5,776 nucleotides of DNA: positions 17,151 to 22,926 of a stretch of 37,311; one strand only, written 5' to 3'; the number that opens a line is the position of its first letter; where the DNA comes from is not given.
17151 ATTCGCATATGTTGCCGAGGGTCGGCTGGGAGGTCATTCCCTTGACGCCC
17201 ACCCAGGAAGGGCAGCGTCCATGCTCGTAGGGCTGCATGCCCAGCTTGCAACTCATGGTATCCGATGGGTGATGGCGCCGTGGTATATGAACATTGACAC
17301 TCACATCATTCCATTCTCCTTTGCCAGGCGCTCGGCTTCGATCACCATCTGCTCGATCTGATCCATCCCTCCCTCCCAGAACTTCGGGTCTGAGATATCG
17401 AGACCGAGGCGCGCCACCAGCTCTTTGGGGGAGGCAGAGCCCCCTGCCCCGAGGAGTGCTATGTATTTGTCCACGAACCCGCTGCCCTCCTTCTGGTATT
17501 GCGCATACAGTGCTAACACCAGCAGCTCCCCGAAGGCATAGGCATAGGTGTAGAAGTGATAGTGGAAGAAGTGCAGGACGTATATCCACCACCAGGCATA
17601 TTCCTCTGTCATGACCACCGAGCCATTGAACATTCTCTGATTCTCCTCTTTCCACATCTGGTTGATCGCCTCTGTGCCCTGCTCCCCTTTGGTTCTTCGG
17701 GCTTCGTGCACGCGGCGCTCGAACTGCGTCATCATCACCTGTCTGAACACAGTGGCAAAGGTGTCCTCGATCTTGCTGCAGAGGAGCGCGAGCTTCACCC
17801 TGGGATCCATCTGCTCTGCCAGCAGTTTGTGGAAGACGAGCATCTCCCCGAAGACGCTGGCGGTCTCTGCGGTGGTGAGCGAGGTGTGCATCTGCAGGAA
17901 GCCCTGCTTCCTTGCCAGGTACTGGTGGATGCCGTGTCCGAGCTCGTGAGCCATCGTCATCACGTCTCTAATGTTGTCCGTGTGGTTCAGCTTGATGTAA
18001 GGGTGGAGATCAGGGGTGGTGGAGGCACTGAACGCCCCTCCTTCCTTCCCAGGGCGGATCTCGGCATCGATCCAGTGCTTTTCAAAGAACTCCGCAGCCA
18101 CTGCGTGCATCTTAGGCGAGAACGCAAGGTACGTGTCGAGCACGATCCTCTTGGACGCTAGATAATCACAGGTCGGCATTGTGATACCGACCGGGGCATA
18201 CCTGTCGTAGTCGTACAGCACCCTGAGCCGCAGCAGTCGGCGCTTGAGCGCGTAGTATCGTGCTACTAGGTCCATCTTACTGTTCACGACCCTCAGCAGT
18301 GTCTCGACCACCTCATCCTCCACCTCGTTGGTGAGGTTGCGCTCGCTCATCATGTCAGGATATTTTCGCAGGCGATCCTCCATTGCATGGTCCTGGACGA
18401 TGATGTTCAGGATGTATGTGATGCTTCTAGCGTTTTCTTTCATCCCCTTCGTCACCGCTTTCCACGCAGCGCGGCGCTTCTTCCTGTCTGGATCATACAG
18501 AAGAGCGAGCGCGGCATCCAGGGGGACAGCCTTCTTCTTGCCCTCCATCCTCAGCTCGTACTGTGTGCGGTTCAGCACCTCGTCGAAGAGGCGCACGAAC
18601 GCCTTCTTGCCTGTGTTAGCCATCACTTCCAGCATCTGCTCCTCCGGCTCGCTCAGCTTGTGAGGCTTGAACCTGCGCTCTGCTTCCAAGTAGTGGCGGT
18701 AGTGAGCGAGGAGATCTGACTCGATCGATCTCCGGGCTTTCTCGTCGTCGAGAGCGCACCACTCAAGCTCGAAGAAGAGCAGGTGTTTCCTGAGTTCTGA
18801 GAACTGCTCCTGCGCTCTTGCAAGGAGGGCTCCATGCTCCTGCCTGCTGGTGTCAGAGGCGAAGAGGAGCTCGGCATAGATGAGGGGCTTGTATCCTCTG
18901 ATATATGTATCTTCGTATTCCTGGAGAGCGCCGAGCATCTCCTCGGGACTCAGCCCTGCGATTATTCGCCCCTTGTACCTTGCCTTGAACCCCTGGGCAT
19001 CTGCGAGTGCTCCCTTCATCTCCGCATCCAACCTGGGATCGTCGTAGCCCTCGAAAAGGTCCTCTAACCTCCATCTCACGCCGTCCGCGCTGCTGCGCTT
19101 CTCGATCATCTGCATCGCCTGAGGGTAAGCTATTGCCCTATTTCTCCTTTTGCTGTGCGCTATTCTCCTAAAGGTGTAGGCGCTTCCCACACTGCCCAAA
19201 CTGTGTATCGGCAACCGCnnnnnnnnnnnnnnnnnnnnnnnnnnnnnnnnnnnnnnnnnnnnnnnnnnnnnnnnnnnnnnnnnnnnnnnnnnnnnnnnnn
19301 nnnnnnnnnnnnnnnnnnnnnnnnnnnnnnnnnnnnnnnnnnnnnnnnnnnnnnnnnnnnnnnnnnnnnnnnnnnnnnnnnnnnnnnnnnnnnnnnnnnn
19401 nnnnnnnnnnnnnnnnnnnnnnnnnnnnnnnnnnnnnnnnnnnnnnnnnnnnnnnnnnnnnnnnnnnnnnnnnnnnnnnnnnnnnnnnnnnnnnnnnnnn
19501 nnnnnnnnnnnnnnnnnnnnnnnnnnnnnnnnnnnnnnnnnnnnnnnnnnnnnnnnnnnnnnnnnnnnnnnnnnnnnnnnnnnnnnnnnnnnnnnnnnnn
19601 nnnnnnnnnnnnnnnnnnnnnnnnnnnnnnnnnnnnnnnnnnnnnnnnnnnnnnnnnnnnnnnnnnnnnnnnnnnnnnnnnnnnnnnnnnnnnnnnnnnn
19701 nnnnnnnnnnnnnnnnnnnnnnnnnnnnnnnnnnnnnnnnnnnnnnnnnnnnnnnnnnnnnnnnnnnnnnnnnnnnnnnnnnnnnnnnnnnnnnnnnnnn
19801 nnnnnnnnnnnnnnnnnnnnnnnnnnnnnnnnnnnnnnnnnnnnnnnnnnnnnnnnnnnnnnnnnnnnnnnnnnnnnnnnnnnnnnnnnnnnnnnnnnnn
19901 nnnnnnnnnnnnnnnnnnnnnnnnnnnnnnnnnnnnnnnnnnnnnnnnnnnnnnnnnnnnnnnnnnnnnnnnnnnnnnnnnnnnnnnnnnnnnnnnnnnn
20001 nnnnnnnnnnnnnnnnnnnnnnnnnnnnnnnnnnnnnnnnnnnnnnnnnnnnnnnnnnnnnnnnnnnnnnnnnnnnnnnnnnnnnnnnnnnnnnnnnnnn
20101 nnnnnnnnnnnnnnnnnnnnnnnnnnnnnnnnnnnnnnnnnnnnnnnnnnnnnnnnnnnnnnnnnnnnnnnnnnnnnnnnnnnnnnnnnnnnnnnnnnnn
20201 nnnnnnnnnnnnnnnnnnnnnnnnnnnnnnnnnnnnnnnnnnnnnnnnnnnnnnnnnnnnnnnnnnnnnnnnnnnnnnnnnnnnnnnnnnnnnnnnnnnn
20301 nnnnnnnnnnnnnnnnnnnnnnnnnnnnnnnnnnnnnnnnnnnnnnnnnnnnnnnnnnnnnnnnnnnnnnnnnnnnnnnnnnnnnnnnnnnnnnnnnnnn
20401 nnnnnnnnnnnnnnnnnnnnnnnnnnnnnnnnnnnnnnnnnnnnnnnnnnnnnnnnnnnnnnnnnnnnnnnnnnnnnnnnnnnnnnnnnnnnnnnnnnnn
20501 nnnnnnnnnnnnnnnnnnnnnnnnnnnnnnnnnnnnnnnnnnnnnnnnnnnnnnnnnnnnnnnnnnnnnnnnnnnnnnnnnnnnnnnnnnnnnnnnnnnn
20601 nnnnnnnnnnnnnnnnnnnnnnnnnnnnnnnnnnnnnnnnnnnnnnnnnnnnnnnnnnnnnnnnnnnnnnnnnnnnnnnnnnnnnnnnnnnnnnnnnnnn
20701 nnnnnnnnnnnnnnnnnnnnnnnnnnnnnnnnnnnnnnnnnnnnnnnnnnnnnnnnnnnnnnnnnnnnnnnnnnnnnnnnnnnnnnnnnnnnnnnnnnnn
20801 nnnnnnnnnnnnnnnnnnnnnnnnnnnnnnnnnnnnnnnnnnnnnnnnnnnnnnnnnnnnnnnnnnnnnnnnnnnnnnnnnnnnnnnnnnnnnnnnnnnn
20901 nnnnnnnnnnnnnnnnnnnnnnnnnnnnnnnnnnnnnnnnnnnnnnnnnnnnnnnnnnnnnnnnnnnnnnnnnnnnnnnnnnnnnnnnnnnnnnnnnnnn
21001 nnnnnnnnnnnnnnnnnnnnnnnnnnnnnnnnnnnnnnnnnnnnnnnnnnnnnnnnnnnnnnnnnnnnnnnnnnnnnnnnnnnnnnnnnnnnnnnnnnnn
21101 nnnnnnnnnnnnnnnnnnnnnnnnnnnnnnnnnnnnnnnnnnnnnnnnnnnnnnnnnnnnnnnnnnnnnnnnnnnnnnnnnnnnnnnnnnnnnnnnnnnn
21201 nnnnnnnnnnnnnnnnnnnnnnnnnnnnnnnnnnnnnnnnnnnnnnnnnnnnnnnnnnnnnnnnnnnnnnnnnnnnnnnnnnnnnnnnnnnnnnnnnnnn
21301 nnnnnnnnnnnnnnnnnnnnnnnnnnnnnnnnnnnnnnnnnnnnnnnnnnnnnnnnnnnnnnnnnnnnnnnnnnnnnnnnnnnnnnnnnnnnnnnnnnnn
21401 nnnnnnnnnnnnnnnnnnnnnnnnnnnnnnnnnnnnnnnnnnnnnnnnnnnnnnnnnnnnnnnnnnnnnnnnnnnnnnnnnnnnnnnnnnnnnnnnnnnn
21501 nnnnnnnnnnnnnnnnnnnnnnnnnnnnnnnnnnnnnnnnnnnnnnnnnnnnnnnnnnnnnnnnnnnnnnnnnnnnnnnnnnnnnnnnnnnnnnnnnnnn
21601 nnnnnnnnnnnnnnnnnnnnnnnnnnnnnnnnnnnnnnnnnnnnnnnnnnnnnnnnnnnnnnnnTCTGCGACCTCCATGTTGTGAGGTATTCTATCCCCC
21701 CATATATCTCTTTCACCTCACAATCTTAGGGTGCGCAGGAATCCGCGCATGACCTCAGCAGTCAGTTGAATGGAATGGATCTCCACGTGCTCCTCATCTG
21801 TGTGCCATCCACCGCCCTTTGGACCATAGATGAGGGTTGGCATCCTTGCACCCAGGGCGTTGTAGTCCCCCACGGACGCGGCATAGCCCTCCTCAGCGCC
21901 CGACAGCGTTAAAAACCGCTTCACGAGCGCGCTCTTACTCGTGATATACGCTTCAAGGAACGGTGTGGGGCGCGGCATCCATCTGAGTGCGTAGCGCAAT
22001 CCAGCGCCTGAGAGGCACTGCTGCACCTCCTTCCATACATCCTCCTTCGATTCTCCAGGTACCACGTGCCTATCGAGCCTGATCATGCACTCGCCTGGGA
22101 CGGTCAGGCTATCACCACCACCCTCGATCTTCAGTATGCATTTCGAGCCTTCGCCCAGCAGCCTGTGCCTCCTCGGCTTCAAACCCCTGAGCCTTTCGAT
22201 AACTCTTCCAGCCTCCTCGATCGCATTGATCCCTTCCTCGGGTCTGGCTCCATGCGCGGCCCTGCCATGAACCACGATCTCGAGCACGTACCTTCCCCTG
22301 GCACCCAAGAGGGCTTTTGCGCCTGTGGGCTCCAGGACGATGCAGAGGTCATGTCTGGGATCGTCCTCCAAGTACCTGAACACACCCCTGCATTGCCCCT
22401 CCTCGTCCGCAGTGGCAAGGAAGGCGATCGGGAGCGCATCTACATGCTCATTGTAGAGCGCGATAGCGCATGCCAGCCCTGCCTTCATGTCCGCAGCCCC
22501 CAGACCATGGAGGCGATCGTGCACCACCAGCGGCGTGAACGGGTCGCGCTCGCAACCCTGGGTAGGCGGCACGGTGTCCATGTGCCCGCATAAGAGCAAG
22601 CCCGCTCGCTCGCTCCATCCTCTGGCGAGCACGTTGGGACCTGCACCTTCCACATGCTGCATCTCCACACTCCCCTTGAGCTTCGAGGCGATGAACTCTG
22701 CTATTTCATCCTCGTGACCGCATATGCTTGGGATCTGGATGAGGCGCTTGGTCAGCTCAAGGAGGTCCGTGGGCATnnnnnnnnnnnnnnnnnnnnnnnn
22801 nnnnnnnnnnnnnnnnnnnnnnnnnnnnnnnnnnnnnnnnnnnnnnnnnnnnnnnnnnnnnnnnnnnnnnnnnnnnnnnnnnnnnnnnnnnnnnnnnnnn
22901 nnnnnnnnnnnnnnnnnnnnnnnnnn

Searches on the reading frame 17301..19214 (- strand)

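Call 5: search_protein_families(library=pfam, proteins=[window:17301-19214:-], max_evalue=0.01)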
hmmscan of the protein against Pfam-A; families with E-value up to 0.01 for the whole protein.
window:17301-19214:- (637 aa): 2 families
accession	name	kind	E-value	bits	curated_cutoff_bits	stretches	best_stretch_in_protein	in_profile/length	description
PF01432.26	Peptidase_M3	-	1.2e-48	167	27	2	372-616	179-454/457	Peptidase family M3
PF08439.15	Peptidase_M3_N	-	2.5e-14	53.7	25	1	151-215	1-66/70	Oligopeptidase F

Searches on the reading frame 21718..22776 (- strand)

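Call 6: search_protein_families(library=pfam, proteins=[window:21718-22776:-], max_evalue=0.01)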
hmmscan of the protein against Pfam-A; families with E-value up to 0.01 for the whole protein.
window:21718-22776:- (352 aa): 2 families
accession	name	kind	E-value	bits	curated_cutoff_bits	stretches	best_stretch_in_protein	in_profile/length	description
PF01546.33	Peptidase_M20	-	6.1e-23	82.2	24.6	1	61-348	1-205/206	Peptidase family M20/M25/M40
PF07687.19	M20_dimer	-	9.5e-15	54.9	21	1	158-259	2-103/107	Peptidase dimerisation domain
